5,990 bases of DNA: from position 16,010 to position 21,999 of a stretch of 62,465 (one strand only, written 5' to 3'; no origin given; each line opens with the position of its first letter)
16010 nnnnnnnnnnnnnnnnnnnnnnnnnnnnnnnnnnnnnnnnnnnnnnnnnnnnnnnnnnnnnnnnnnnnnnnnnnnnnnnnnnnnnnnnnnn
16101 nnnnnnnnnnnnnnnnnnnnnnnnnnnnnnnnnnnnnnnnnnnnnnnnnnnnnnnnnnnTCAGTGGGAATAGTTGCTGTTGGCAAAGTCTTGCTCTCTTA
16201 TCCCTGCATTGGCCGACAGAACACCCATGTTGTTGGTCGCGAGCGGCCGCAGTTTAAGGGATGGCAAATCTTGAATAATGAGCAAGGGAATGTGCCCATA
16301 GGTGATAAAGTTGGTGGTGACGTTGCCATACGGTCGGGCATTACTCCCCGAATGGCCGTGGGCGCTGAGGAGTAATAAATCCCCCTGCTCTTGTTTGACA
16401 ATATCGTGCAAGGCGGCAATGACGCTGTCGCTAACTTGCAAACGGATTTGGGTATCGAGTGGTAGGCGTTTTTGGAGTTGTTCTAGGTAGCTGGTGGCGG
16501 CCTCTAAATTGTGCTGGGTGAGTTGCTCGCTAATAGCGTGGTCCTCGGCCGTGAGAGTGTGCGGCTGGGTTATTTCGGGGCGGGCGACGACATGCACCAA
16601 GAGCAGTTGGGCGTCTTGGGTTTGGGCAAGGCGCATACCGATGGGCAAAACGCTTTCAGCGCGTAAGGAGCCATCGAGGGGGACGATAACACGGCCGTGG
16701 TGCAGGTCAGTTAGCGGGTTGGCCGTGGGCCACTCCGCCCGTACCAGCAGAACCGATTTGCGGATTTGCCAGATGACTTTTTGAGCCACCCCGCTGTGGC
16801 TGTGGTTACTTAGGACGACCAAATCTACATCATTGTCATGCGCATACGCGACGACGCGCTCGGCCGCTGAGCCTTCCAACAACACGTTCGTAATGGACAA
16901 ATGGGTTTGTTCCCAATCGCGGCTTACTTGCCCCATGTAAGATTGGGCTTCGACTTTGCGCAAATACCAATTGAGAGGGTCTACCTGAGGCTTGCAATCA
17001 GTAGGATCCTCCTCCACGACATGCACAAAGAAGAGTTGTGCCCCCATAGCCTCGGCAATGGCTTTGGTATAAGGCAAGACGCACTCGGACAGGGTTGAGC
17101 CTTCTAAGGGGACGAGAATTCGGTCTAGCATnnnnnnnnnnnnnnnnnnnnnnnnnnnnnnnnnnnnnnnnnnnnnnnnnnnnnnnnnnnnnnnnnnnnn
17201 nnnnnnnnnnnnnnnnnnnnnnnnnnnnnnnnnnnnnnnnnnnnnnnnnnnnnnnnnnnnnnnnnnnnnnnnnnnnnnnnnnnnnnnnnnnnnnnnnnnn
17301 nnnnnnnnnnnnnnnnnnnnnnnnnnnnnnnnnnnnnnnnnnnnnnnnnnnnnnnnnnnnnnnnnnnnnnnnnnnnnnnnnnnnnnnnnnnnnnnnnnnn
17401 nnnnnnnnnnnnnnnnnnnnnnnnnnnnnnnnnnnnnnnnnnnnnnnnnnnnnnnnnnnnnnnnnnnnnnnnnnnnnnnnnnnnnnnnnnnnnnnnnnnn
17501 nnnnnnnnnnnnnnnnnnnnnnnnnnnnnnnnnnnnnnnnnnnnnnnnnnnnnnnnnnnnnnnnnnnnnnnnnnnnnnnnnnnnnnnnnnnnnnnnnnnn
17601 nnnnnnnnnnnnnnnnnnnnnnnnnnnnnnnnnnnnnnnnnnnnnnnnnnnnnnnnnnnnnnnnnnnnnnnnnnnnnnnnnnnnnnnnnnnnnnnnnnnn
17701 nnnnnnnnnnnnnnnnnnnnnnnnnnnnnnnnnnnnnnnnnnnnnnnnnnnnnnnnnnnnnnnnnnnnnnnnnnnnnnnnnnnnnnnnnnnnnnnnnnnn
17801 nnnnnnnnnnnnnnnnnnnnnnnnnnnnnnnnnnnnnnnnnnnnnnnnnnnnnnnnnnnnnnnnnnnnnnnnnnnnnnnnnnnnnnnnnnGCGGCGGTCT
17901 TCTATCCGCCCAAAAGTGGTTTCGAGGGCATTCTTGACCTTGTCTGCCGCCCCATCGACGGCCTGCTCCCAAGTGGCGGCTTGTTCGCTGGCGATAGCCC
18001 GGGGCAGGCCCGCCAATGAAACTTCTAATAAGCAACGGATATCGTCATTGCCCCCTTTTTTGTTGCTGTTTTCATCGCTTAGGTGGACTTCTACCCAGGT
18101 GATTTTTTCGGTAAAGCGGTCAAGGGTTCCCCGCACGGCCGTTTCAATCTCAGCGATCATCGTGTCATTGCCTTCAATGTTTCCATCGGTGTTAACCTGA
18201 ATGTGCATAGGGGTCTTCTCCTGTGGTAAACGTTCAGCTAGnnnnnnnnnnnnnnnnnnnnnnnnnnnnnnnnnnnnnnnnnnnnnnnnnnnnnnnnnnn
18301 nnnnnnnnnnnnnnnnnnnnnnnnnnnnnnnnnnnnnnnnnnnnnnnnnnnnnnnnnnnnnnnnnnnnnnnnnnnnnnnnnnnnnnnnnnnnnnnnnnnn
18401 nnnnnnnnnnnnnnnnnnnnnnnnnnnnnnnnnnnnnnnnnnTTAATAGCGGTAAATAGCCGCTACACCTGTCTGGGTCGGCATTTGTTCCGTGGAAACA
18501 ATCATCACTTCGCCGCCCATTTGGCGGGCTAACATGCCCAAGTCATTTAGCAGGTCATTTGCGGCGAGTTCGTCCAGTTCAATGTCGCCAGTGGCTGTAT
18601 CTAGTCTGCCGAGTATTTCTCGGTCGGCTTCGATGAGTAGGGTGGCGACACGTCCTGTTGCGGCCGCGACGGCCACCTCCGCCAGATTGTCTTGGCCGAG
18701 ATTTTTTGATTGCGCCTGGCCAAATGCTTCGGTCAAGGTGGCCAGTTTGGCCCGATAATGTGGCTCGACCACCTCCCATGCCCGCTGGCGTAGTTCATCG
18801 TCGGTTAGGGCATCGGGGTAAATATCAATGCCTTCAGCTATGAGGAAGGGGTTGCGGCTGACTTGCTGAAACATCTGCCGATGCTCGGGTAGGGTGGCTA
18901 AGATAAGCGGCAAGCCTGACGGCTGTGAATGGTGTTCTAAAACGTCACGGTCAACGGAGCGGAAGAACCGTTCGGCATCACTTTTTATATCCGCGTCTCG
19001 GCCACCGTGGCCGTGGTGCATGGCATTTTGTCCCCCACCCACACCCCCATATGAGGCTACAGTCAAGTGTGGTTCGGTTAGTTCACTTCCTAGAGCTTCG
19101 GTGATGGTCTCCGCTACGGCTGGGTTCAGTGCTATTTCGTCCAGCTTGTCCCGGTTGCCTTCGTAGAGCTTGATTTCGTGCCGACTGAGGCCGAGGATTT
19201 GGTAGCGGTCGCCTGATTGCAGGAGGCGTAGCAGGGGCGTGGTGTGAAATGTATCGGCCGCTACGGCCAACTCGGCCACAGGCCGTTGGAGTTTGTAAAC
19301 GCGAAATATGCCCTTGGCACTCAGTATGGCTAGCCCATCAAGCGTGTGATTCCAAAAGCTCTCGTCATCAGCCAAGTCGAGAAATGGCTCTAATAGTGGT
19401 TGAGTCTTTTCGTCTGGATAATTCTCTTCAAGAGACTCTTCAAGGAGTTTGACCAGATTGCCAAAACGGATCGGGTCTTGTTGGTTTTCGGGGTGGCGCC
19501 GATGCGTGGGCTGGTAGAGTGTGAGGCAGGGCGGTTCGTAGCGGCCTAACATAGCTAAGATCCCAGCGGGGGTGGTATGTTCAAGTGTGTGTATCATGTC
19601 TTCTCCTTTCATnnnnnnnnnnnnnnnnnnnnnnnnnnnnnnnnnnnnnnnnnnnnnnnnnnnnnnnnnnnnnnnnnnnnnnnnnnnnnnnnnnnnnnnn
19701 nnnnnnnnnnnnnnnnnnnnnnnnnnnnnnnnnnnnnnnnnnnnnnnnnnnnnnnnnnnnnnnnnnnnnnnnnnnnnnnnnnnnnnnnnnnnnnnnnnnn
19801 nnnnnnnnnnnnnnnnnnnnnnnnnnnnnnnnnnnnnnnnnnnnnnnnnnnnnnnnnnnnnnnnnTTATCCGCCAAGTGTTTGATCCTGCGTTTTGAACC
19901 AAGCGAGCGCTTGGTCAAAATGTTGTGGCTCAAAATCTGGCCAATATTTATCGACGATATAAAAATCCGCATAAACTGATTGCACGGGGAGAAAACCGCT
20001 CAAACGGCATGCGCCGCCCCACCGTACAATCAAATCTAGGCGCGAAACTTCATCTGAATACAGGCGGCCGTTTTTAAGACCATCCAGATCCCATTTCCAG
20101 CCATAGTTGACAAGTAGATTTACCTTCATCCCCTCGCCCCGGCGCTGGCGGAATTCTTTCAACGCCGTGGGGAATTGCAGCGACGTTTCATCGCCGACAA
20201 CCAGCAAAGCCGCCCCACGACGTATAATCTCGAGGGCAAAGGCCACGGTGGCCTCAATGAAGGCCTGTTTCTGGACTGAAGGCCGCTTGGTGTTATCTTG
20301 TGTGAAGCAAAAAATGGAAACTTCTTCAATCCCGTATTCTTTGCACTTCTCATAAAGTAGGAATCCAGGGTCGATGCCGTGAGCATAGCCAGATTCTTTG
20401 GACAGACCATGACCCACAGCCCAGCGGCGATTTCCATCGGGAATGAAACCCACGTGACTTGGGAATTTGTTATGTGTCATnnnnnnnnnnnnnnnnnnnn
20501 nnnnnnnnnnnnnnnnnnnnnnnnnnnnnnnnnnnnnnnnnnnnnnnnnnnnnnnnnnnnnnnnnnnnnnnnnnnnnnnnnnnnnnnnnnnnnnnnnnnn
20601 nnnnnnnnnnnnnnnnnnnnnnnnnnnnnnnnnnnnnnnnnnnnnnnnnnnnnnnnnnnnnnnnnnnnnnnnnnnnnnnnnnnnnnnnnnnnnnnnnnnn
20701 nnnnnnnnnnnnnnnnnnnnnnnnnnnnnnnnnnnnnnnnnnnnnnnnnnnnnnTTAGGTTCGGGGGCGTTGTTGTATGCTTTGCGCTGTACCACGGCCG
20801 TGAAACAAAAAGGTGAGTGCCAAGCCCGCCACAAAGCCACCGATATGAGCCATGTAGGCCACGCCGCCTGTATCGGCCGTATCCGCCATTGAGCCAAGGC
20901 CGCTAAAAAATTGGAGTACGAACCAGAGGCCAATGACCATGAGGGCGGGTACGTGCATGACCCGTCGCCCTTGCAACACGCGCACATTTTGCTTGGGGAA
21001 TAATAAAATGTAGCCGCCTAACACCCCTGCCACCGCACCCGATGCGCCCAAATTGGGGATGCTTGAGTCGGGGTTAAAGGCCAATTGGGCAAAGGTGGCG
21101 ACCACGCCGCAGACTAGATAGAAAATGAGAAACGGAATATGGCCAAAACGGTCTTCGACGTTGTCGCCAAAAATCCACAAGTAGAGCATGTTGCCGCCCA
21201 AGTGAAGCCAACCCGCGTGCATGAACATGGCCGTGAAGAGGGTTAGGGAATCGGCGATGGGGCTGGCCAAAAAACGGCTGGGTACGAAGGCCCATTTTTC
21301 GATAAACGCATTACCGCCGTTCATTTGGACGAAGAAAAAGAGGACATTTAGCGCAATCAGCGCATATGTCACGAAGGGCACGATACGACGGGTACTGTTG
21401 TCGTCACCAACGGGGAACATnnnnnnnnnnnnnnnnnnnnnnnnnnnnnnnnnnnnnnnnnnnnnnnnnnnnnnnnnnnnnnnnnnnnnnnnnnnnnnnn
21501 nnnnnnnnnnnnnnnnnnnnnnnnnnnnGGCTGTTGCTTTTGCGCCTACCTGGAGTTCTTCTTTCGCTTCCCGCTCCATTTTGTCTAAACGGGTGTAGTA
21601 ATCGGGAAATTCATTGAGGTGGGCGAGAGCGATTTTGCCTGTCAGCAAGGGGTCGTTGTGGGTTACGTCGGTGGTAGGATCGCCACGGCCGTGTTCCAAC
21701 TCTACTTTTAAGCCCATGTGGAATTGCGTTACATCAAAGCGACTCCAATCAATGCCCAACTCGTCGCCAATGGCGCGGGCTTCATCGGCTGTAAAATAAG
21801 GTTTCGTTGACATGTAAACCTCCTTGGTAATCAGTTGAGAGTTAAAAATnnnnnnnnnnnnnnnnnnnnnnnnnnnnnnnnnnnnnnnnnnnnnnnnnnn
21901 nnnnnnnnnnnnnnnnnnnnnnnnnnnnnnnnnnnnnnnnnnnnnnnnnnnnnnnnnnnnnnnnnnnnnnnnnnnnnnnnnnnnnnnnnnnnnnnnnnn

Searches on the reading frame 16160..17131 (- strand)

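Call 37: search_protein_families(library=pfam, proteins=[window:16160-17131:-], max_evalue=0.001)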
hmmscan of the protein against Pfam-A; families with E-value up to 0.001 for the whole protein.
window:16160-17131:- (323 aa): 1 family
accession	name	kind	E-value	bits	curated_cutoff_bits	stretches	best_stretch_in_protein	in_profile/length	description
PF00582.32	Usp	-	5.4e-31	108.5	24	2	1-130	1-140/141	Universal stress protein family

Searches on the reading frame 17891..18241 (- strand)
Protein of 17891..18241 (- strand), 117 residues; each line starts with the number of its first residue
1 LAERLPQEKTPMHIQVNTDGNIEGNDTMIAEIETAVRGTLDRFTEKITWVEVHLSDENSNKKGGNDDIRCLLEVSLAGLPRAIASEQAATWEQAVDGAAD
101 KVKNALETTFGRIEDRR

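Call 39: search_protein_families(library=pfam, proteins=[window:17891-18241:-], max_evalue=0.001)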
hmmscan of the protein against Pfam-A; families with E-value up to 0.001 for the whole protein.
window:17891-18241:- (117 aa): 1 family
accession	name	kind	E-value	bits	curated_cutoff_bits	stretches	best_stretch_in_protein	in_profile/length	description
PF02482.25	Ribosomal_S30AE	-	9.2e-08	33.2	23.7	1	21-109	7-83/88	Sigma 54 modulation protein / S30EA ribosomal protein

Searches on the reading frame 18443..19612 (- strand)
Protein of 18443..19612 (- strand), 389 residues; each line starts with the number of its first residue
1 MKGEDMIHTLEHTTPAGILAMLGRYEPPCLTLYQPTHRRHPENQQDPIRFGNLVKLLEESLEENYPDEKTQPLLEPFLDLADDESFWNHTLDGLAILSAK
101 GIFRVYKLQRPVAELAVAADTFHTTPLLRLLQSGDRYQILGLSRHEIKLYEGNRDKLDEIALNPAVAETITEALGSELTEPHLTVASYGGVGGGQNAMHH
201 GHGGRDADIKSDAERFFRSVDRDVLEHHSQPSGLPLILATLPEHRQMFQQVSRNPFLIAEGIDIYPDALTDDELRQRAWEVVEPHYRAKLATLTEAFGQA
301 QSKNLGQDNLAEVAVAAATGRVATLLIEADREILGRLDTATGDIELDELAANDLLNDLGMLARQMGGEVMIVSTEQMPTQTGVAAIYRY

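Call 37: search_protein_families(library=pfam, proteins=[window:18443-19612:-], max_evalue=0.001)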
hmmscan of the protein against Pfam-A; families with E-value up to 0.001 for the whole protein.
window:18443-19612:- (389 aa): 5 families
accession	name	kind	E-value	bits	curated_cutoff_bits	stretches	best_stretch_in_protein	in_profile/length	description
PF18845.6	baeRF_family3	-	5.7e-48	163.9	31.5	1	136-321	1-168/168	Bacterial archaeo-eukaryotic release factor family 3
PF18848.6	baeRF_family6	-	7.1e-31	108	27.5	1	136-283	2-148/149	Bacterial archaeo-eukaryotic release factor family 6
PF18849.6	baeRF_family7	-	3e-22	79.8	27.2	1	137-284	1-144/144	Bacterial archaeo-eukaryotic release factor family 7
PF18851.6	baeRF_family8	-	2.4e-16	60.3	27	1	136-290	3-141/141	Bacterial archaeo-eukaryotic release factor family 8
PF18855.6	baeRF_family11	-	1.9e-11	44.9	27.2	1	139-287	6-138/139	Bacterial archaeo-eukaryotic release factor family 11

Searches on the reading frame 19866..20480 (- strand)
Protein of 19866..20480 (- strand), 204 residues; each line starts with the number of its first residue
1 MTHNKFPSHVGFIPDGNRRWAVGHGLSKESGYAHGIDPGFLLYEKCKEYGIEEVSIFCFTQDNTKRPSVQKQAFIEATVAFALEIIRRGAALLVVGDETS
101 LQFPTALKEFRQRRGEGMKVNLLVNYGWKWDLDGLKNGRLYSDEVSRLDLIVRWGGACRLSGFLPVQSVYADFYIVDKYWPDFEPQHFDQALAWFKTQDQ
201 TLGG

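Call 37: search_protein_families(library=pfam, proteins=[window:19866-20480:-], max_evalue=0.001)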
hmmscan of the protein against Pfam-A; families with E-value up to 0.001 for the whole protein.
window:19866-20480:- (204 aa): 1 family
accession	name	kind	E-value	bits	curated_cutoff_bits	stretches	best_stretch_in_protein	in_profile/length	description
PF01255.24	Prenyltransf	-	1.2e-37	130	27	2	13-132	1-129/219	Putative undecaprenyl diphosphate synthase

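Call 70: search_protein_families(library=ncbifam, proteins=[window:19866-20480:-], max_evalue=0.01)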
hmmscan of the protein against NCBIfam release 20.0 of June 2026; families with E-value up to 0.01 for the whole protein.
window:19866-20480:- (204 aa): 16 families
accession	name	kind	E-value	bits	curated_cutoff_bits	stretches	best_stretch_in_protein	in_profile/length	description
NF011409.0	PRK14835.1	equivalog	2.2e-28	99.4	425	2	3-76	42-115/279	isoprenyl transferase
TIGR00055.1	uppS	equivalog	2.6e-27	95.7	109.55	2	7-132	2-135/228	polyprenyl diphosphate synthase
NF011403.0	PRK14828.1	equivalog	4.3e-26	91.8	348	2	2-128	24-156/258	isoprenyl transferase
NF011405.0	PRK14830.1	equivalog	6.6e-26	91.4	304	2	138-203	184-249/251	undecaprenyl pyrophosphate synthase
NF011412.0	PRK14839.1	equivalog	1.7e-25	89.8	334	2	142-204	166-228/240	di-trans,poly-cis-decaprenylcistransferase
NF011415.0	PRK14842.1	equivalog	5.9e-25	88.1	360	2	140-204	173-237/241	isoprenyl transferase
NF011406.0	PRK14831.1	subfamily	1.1e-24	87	375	2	3-75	20-92/256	undecaprenyl pyrophosphate synthase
NF011408.0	PRK14834.1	equivalog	2.5e-24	86.1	348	2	138-204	179-245/252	isoprenyl transferase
NF007596.1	PRK10240.1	equivalog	6.2e-22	78.1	418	2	141-204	180-243/251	(2E,6E)-farnesyl-diphosphate-specific ditrans,polycis-undecaprenyl-diphosphate synthase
NF011410.0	PRK14837.1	equivalog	9.6e-22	77.7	342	2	1-74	1-76/230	undecaprenyl pyrophosphate synthase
NF011407.0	PRK14833.1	equivalog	2.8e-21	76.2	325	2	139-203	166-230/233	di-trans,poly-cis-decaprenylcistransferase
NF011411.0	PRK14838.1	equivalog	3e-20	72.6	417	2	141-203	175-237/244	isoprenyl transferase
NF011404.0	PRK14829.1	equivalog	1.8e-19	70.1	372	2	139-204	193-258/260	isoprenyl transferase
NF011414.0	PRK14841.1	equivalog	1.4e-18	67.4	401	2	139-204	164-229/233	isoprenyl transferase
NF011413.0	PRK14840.1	equivalog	3e-17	63.1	410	2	141-197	187-243/250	isoprenyl transferase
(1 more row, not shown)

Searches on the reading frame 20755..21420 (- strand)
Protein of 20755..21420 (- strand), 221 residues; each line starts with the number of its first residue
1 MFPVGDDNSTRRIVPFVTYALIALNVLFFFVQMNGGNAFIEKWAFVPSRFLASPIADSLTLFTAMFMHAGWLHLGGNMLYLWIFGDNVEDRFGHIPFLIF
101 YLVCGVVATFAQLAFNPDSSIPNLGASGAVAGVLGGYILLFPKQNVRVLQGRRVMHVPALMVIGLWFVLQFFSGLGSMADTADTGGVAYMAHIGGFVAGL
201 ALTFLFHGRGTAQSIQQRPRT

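Call 37: search_protein_families(library=pfam, proteins=[window:20755-21420:-], max_evalue=0.001)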
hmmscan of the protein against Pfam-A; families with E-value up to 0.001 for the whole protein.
window:20755-21420:- (221 aa): 1 family
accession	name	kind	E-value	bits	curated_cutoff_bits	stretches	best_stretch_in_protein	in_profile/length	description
PF01694.28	Rhomboid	-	1.6e-35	122.9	22.6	1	60-207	6-141/143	Rhomboid domain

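Call 70: search_protein_families(library=ncbifam, proteins=[window:20755-21420:-], max_evalue=0.01)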
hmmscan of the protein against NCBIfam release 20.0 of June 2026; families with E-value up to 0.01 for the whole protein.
window:20755-21420:- (221 aa): 3 families
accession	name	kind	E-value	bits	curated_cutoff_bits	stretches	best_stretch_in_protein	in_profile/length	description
TIGR04239.1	rhombo_GlpG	equivalog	3.6e-13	49.9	250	1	17-205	96-267/271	rhomboid family intramembrane serine protease GlpG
TIGR03902.1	rhom_GG_sort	equivalog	8.4e-11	42.1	84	1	61-202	19-152/154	rhombosortase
NF008155.0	PRK10907.1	equivalog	2e-10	40.5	335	1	17-205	96-267/276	rhomboid family intramembrane serine protease GlpG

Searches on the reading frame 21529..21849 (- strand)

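Call 39: search_protein_families(library=pfam, proteins=[window:21529-21849:-], max_evalue=0.001)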
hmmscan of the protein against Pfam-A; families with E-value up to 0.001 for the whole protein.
window:21529-21849:- (107 aa): 1 family
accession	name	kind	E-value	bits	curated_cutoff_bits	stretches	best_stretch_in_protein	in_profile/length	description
PF18905.5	DUF5661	-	5.8e-22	78.2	27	1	24-93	1-64/65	Protein of unknown function (DUF5661)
